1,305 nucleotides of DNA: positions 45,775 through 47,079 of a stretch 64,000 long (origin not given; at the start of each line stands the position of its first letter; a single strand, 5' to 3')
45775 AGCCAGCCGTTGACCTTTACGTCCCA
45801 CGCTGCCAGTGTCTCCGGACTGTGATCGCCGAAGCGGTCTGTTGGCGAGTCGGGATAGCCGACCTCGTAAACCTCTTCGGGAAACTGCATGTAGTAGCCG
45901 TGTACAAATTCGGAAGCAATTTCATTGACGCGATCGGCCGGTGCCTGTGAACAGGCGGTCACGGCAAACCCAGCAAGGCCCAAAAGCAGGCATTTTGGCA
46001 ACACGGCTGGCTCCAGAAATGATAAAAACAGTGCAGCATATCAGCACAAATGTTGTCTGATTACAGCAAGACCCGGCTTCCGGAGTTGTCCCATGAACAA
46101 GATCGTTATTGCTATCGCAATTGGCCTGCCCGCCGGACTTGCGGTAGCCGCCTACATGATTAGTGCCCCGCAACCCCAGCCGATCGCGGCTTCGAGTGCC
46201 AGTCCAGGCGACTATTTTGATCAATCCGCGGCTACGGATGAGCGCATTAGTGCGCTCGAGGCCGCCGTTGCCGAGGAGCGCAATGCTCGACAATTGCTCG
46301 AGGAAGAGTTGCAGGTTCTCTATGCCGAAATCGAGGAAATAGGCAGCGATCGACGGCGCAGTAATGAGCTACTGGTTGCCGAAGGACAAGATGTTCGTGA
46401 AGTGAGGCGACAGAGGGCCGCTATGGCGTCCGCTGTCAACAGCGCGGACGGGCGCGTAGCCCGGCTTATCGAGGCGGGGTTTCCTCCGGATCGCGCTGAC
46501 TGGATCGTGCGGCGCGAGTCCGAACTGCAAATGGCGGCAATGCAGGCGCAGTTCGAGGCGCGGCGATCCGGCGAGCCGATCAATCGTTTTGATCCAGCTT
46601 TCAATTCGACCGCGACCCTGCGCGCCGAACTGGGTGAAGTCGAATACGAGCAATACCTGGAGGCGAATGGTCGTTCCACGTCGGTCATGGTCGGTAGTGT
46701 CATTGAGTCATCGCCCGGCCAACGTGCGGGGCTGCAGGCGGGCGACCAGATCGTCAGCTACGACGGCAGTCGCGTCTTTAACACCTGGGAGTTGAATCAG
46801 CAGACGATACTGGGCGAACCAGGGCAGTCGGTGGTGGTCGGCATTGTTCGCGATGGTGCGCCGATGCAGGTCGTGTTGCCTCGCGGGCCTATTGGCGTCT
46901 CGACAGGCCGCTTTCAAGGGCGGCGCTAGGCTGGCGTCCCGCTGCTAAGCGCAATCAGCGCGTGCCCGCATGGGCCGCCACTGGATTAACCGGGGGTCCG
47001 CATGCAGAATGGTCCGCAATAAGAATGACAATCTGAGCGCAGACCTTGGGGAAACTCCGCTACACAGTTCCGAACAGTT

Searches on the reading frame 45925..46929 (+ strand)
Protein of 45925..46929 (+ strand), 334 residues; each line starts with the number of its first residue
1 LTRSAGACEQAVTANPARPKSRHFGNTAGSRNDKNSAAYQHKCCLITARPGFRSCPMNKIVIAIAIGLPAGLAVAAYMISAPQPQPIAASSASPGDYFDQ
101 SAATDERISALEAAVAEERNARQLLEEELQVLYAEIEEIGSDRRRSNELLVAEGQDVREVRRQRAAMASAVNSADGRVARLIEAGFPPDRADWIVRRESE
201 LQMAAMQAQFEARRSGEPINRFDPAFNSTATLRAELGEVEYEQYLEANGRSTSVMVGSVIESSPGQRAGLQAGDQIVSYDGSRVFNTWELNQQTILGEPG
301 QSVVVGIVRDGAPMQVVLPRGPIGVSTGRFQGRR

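Call 46: search_protein_families(library=pfam, proteins=[window:45925-46929:+], max_evalue=0.0001)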
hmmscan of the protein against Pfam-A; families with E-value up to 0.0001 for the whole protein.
window:45925-46929:+ (334 aa): 3 families
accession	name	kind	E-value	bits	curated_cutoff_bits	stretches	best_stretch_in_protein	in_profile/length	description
PF13180.12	PDZ_2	-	2e-10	41.2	27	1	252-315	12-75/80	PDZ domain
PF17820.7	PDZ_6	-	3.9e-08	33.3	27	1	256-308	2-53/54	PDZ domain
PF00595.29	PDZ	-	1.4e-05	25.8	23.2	1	251-306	24-79/81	PDZ domain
